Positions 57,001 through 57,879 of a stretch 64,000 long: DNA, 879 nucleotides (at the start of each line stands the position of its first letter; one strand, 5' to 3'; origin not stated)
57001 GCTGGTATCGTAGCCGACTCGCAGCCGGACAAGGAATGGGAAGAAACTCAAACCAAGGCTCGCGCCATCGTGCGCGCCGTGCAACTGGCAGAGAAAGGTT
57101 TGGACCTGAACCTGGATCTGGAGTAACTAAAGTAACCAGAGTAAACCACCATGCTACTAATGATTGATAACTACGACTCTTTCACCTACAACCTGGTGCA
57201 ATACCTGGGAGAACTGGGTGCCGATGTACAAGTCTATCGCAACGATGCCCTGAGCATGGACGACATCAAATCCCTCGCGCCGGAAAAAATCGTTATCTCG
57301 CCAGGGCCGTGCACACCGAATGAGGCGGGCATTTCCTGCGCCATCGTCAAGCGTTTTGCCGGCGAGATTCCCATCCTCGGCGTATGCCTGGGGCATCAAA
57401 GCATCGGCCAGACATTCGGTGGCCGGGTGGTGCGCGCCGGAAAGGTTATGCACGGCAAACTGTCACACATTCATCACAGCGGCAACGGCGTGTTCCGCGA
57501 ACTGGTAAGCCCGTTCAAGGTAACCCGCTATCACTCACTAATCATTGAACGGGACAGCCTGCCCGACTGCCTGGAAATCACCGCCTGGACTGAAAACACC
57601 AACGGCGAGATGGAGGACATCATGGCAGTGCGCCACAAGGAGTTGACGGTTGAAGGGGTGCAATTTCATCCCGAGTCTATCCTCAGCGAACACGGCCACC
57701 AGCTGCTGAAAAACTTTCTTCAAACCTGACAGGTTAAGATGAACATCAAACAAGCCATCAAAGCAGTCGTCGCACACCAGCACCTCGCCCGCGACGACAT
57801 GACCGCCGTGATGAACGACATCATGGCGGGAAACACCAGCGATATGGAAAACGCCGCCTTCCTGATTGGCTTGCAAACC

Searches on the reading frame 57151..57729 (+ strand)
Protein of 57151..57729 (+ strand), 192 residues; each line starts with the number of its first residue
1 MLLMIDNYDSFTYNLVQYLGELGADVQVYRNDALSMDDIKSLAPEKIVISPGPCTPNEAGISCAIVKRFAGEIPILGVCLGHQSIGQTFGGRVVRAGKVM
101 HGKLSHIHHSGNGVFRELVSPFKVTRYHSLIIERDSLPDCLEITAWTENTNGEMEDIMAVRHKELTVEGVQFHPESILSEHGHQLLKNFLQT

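Call 9: search_protein_families(library=ncbifam, proteins=[window:57151-57729:+], max_evalue=0.00001)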
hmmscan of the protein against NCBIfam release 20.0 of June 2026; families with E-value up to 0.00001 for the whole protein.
window:57151-57729:+ (192 aa): 20 families
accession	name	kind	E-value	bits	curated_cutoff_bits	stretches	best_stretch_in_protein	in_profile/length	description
NF005271.0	PRK06774.1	equivalog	1.6e-95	317.9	340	1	1-191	1-190/191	aminodeoxychorismate synthase component II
NF006462.0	PRK08857.1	equivalog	7e-93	309.6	345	1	1-191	1-191/193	aminodeoxychorismate/anthranilate synthase component II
NF005946.0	PRK08007.1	equivalog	1.1e-91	305.5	332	1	1-191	1-186/187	aminodeoxychorismate synthase component 2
NF005799.0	PRK07649.1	equivalog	6.8e-91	303.1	327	1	1-191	1-186/195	aminodeoxychorismate/anthranilate synthase component II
NF011201.0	PRK14607.1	equivalog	9.9e-89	298.4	670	1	1-191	1-187/534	bifunctional anthranilate synthase component II/anthranilate phosphoribosyltransferase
TIGR00566.1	trpG_papA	subfamily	2e-85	285.4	121.05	1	1-191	1-191/192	glutamine amidotransferase of anthranilate synthase or aminodeoxychorismate synthase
NF005849.0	PRK07765.1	equivalog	1.2e-72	243.7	308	1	2-191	3-190/219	aminodeoxychorismate/anthranilate synthase component II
NF041322.1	Anth_synII_Halo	equivalog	4.6e-58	196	320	1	4-191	1-188/190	anthranilate synthase component II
NF010081.0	PRK13566.1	equivalog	9.3e-48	163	645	1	2-191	531-718/729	anthranilate synthase component I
NF007073.0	PRK09522.1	equivalog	1.2e-46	159.8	738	1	2-190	4-187/531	bifunctional anthranilate synthase glutamate amidotransferase component TrpG/anthranilate phosphoribosyltransferase TrpD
NF005367.0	PRK06895.1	equivalog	2.7e-46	157.9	265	1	2-191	4-187/190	anthranilate synthase component II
TIGR01815.1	TrpE-clade3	equivalog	7.4e-40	136.6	739.15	1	2-188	519-703/717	anthranilate synthase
TIGR01823.1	PabB-fungal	equivalog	2.6e-37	128.5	442.55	1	2-191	8-202/742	aminodeoxychorismate synthase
NF004169.0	PRK05637.1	equivalog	8.3e-32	110.5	332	2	3-114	6-115/210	anthranilate synthase component II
NF001975.0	PRK00758.1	equivalog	3.9e-27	95.1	198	1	2-191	4-180/185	GMP synthase subunit A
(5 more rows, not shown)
